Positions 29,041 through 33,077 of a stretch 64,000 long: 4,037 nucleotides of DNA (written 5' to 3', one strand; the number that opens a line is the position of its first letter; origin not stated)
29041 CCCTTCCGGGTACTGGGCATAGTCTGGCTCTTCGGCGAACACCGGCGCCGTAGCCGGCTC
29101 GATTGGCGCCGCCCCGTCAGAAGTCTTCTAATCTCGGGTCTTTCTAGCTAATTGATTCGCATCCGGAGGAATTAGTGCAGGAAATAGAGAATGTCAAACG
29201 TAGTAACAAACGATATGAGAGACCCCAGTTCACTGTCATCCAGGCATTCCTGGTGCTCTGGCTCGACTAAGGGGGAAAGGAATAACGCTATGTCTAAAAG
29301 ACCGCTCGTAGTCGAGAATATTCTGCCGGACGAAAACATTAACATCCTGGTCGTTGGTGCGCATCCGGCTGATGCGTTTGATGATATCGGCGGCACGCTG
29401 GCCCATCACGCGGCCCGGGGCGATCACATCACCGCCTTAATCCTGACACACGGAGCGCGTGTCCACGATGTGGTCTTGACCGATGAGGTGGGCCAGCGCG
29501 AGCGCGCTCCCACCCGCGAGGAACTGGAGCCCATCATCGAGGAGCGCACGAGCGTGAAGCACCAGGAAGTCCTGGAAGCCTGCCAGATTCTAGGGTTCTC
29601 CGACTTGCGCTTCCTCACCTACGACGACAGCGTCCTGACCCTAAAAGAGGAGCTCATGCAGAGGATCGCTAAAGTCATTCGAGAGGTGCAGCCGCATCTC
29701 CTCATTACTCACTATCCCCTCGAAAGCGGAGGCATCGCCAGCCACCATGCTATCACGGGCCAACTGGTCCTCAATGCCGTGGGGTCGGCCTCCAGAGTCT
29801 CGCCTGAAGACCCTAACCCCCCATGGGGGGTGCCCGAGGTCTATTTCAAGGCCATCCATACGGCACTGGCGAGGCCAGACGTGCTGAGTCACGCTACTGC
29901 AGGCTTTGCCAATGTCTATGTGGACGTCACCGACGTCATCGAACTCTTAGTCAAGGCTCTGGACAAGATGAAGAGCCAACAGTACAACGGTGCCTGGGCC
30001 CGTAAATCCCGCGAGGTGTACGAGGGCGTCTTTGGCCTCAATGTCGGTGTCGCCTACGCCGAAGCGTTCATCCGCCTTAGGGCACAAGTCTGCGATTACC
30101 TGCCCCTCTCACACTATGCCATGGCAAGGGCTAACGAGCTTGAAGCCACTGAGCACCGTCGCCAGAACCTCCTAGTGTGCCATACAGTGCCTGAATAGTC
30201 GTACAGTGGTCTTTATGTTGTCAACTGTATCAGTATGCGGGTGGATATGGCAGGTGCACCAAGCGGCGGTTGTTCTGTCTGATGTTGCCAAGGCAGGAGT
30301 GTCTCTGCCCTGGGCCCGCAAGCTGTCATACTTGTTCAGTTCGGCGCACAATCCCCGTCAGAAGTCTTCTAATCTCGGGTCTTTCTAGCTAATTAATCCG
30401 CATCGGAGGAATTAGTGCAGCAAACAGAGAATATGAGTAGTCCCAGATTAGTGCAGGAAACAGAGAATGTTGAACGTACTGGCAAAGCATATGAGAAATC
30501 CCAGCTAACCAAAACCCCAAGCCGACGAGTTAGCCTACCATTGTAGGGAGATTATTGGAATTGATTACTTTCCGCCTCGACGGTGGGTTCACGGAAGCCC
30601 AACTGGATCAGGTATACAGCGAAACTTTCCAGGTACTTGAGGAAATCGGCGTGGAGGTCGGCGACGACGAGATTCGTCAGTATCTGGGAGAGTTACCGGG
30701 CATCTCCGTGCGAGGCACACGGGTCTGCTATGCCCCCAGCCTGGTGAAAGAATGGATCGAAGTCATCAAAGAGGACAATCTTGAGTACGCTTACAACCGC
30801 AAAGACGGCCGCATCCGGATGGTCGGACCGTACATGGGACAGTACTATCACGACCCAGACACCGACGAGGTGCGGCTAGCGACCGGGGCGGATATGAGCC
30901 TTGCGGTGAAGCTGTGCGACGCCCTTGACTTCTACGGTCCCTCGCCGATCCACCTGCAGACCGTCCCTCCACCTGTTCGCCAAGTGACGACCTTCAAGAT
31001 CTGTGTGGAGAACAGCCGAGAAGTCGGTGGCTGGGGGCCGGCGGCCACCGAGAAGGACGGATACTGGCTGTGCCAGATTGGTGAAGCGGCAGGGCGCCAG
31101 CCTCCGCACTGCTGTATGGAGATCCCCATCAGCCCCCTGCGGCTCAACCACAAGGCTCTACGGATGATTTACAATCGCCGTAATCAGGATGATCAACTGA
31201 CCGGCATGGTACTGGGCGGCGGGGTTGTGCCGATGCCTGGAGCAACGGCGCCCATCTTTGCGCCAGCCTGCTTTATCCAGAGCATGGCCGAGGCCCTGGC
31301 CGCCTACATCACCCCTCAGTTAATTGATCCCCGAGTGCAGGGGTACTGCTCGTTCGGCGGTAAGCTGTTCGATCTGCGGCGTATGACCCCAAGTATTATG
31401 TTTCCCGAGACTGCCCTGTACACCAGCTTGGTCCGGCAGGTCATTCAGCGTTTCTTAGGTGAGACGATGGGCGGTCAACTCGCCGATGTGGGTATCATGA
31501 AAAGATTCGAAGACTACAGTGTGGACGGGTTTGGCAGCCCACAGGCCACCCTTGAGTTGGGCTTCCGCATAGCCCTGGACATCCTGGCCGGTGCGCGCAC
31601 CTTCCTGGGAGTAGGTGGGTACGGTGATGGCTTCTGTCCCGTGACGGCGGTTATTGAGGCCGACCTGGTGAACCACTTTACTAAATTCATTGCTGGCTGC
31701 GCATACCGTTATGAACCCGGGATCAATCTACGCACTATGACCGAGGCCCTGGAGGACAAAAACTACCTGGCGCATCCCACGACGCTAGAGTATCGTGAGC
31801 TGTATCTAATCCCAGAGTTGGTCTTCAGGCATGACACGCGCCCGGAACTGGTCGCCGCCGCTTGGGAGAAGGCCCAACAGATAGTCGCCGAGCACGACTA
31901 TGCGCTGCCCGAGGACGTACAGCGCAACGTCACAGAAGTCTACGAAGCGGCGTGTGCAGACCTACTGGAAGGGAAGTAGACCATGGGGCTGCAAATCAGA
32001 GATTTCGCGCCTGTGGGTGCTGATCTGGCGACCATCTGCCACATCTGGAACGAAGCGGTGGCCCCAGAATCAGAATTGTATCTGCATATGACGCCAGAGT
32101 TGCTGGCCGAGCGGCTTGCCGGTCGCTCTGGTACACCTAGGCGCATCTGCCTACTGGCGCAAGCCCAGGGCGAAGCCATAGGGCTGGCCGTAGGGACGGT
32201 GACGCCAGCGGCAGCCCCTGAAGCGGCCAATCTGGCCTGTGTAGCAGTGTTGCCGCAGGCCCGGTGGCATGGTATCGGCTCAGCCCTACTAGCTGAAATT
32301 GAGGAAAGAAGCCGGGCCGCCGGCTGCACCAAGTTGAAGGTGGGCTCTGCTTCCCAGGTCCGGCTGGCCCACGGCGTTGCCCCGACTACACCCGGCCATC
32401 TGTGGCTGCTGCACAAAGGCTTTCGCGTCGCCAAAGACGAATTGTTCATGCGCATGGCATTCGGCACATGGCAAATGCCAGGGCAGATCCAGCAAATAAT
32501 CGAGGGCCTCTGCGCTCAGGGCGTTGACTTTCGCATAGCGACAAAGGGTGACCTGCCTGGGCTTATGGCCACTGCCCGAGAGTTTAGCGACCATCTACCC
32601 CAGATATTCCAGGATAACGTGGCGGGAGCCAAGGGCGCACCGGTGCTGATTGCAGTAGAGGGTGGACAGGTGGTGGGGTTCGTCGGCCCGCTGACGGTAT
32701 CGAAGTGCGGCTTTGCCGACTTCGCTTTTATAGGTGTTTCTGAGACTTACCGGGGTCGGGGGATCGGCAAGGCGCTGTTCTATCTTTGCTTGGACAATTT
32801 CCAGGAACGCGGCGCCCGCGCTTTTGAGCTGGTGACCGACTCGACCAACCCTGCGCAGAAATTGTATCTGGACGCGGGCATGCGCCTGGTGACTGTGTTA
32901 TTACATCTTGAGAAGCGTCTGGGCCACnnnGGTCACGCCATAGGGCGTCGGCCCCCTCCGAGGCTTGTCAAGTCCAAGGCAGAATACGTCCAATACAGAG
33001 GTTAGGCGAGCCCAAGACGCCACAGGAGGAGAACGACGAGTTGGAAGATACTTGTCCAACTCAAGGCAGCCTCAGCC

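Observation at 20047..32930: Secreted glycan-processing island: 2x GH123-like, GH127, DUF4380-like lipoprotein, PIG-L, plus MttB-like and GNAT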

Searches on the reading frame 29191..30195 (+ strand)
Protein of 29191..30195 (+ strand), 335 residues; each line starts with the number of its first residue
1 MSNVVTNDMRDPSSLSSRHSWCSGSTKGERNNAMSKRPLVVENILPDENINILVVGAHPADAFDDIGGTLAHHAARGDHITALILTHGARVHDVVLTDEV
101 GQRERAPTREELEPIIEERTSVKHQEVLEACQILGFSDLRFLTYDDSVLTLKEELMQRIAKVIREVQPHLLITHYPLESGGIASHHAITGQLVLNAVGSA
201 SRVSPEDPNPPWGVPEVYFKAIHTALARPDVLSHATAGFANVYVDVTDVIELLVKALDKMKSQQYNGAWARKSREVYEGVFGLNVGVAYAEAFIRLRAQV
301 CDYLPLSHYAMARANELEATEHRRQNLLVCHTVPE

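Call 4: search_protein_families(library=pfam, proteins=[window:29191-30195:+], max_evalue=0.01)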
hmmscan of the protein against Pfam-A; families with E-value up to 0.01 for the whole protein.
window:29191-30195:+ (335 aa): 1 family
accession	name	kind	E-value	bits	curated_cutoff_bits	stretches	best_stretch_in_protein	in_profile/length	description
PF02585.22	PIG-L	-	7.6e-22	78.6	28.2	1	53-196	1-128/129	GlcNAc-PI de-N-acetylase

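Call 36: search_solved_structures(query=window:29290-30195:+, max_evalue=0.01, show_alignments=1)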
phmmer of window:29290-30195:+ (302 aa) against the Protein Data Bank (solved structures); distinct sequences matched with E-value up to 0.01: 12.
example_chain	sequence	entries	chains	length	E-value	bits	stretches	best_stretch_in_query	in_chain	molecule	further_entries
8bgn_A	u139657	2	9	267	1.4e-09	41.3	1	18-261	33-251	Diacetylchitobiose deacetylase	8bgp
8bgo_A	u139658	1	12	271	1.5e-09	41.2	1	18-261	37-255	Diacetylchitobiose deacetylase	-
3we7_A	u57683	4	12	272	4e-07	33.3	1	84-261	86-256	Putative uncharacterized protein PH0499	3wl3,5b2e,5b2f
3wl4_A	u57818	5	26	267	1.6e-06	31.3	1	84-261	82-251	Uncharacterized protein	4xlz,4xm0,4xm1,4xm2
1q7t_A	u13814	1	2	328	2.8e-06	30.5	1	125-189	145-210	hypothetical protein Rv1170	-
2ixd_A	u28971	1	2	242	3e-06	30.4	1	89-263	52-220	LMBE-RELATED PROTEIN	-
4ewl_A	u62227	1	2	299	4e-06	30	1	125-189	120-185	1D-myo-inositol 2-acetamido-2-deoxy-alpha-D-glucopyranoside deacetylase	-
1q74_A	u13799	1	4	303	4.2e-06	29.9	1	125-189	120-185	1D-myo-inositol 2-acetamido-2-deoxy-alpha-D-glucopyranoside Deacetylase (MshB)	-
6p2t_A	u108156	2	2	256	1.3e-05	28.3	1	87-270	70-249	N-acetyl-alpha-D-glucosaminyl L-malate deacetylase 1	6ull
5cgz_A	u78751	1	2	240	4.6e-05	26.5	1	19-145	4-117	4-oxalmesaconate hydratase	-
1uan_A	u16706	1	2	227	5.9e-05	26.1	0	90-262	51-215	hypothetical protein TT1542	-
5bmo_A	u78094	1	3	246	0.00025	24.1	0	12-169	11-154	Putative uncharacterized protein LnmX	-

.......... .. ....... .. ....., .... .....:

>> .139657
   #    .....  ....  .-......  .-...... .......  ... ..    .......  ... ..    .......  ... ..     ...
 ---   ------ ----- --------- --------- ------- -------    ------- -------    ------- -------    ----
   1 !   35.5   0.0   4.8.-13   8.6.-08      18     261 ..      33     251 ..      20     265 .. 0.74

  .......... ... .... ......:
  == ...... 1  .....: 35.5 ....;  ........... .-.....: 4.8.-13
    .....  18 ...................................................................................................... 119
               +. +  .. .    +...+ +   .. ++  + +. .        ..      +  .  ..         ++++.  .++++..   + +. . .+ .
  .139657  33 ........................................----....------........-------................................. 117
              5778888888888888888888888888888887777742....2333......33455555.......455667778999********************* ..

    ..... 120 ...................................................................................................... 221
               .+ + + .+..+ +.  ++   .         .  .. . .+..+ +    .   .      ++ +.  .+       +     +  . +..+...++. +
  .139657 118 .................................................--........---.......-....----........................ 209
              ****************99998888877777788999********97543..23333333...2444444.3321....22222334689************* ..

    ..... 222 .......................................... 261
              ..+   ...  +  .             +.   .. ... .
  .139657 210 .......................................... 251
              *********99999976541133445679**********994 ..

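Call 54: search_protein_representatives(protein=window:29290-30195:+)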
Query: 302 residues. Proteins with E-value up to 0.001 (for the whole library): 1099; up to 1e-10: 216; up to 1e-30: 44. The best 150 are listed.
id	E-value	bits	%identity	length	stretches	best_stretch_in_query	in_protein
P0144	2.4e-76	273.6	49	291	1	17-295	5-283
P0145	1.9e-75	270.7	48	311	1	17-296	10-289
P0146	5.8e-68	246.1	42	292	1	15-301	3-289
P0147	1.1e-67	245.2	44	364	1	15-288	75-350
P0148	2.2e-66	240.9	41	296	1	14-301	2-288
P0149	7.6e-66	239.2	43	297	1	15-284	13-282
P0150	1.1e-64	235.3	44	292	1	15-298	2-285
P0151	1.0e-62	228.9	43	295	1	15-283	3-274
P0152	9.2e-60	219.2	41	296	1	15-275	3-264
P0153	1.2e-59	218.9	43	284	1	22-301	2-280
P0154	4.5e-57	210.4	45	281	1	16-297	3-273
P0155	7.0e-55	203.2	41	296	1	14-301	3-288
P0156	4.9e-54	200.4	49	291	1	17-221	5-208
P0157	3.8e-53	197.5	39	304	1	15-297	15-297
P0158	5.6e-52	193.6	39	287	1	15-283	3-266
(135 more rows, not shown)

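Call 56: search_protein_families(library=ncbifam, proteins=[window:29290-30195:+], max_evalue=0.001)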
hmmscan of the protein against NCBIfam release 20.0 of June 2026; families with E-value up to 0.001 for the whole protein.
window:29290-30195:+ (302 aa): 4 families
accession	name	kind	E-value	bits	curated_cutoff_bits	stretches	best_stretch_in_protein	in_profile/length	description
TIGR04000.1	thiol_BshB2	equivalog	8.7e-17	61.5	195.25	1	19-231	3-185/217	bacillithiol biosynthesis deacetylase BshB2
TIGR04001.1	thiol_BshB1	equivalog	1.1e-16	61.2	182.5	1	90-262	51-220/226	bacillithiol biosynthesis deacetylase BshB1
TIGR03445.1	mycothiol_MshB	equivalog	1.9e-08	34.5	224.35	1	120-194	109-180/284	N-acetyl-1-D-myo-inositol-2-amino-2-deoxy-alpha-D-glucopyranoside deacetylase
TIGR03446.1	mycothiol_Mca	equivalog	1.8e-07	31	277.15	0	19-116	3-87/283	mycothiol conjugate amidase Mca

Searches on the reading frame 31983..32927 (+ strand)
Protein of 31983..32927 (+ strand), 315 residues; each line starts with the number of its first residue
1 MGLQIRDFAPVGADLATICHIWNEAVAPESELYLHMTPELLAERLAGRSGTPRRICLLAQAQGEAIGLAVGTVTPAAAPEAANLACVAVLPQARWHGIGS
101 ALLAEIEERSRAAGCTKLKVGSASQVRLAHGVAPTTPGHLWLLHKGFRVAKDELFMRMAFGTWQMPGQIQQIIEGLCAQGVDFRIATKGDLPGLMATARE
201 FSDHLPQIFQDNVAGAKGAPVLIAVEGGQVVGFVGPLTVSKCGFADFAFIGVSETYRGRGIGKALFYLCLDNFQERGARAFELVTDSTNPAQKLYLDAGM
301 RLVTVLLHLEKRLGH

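Call 4: search_protein_families(library=pfam, proteins=[window:31983-32927:+], max_evalue=0.01)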
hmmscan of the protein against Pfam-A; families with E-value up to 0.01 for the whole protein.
window:31983-32927:+ (315 aa): 7 families
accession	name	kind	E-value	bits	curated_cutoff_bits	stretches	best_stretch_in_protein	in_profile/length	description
PF00583.31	Acetyltransf_1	-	1.5e-23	83.7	20.7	2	202-299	17-115/116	Acetyltransferase (GNAT) family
PF13508.13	Acetyltransf_7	-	2.4e-18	66.7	27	2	220-297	4-79/84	Acetyltransferase (GNAT) domain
PF13673.13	Acetyltransf_10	-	2.1e-12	47.6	23.6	1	209-303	22-110/128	Acetyltransferase (GNAT) domain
PF13527.13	Acetyltransf_9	-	0.00033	21.1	25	0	244-279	72-107/127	Acetyltransferase (GNAT) domain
PF08445.16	FR47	-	0.00033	21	22.1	0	250-302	27-79/86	FR47-like protein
PF13480.13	Acetyltransf_6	-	0.00049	20.7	22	0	218-286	71-137/143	Acetyltransferase (GNAT) domain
PF14542.12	Acetyltransf_CG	-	0.00081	19.9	30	0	246-279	26-59/80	GCN5-related N-acetyl-transferase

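Call 56: search_protein_families(library=ncbifam, proteins=[window:31983-32927:+], max_evalue=0.001)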
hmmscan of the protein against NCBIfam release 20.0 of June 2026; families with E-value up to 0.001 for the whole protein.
window:31983-32927:+ (315 aa): 17 families
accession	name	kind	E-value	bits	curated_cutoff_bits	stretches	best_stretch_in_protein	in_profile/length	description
TIGR01575.1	rimI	equivalog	1.5e-15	57.5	86.4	2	204-305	18-117/132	ribosomal protein S18-alanine N-acetyltransferase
NF002959.0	PRK03624.1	equivalog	1.3e-09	38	124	1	13-120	15-111/147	GNAT family acetyltransferase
NF008212.0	PRK10975.1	equivalog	1e-08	35.3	219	1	222-303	142-223/232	dTDP-4-amino-4,6-dideoxy-D-galactose acyltransferase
TIGR03448.1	mycothiol_MshD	equivalog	6.4e-08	32.3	163.1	1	222-297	202-282/294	mycothiol synthase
NF000158.2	AAC_6p_Il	exception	1e-07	32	270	1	40-119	37-120/152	aminoglycoside N-acetyltransferase AAC(6')-Il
NF040503.1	resist_ArsN1a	equivalog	1.2e-07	31.6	170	1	209-305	37-138/159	arsinothricin resistance N-acetyltransferase ArsN1 family A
NF040501.1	resist_ArsN2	equivalog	1.9e-07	30.8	125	0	70-118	37-85/133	arsenic resistance N-acetyltransferase ArsN2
NF003641.0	PRK05279.1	equivalog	5.9e-07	28.7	344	1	71-120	349-398/441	amino-acid N-acetyltransferase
TIGR01890.1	N-Ac-Glu-synth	equivalog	7.1e-07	28.5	202.85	1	70-122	336-388/429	amino-acid N-acetyltransferase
NF033075.0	AAC_6p_Steno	equivalog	6.3e-06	26.4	290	1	40-124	32-118/148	aminoglycoside 6'-N-acetyltransferase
TIGR02382.1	wecD_rffC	equivalog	1e-05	25.2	195.1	0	53-122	97-164/191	dTDP-4-amino-4,6-dideoxy-D-galactose acyltransferase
NF000497.1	AAC_6p_Iak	exception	8.5e-05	22.6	325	0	62-126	55-124/153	aminoglycoside N-acetyltransferase AAC(6')-Iak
NF000138.1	AAC_6p_Iz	exception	0.00021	21.5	320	0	61-126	54-124/153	aminoglycoside N-acetyltransferase AAC(6')-Iz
NF043067.1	AAC_6p_group_E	equivalog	0.00028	20.8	140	0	55-118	39-107/140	aminoglycoside 6'-N-acetyltransferase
TIGR02406.1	ectoine_EctA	equivalog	0.00033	20.7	120.6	0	55-113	40-98/157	diaminobutyrate acetyltransferase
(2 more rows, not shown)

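Call 91: search_solved_structures(query=window:31983-32927:+, max_evalue=0.001)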
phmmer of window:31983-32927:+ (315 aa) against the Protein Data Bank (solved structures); distinct sequences matched with E-value up to 0.001: 2.
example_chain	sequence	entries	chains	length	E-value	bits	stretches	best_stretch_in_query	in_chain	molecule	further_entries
3tt2_A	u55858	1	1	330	0.00074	22.4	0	223-303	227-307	GCN5-related N-acetyltransferase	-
5dwm_A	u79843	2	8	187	0.00085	22.2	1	5-118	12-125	Phosphinothricin N-acetyltransferase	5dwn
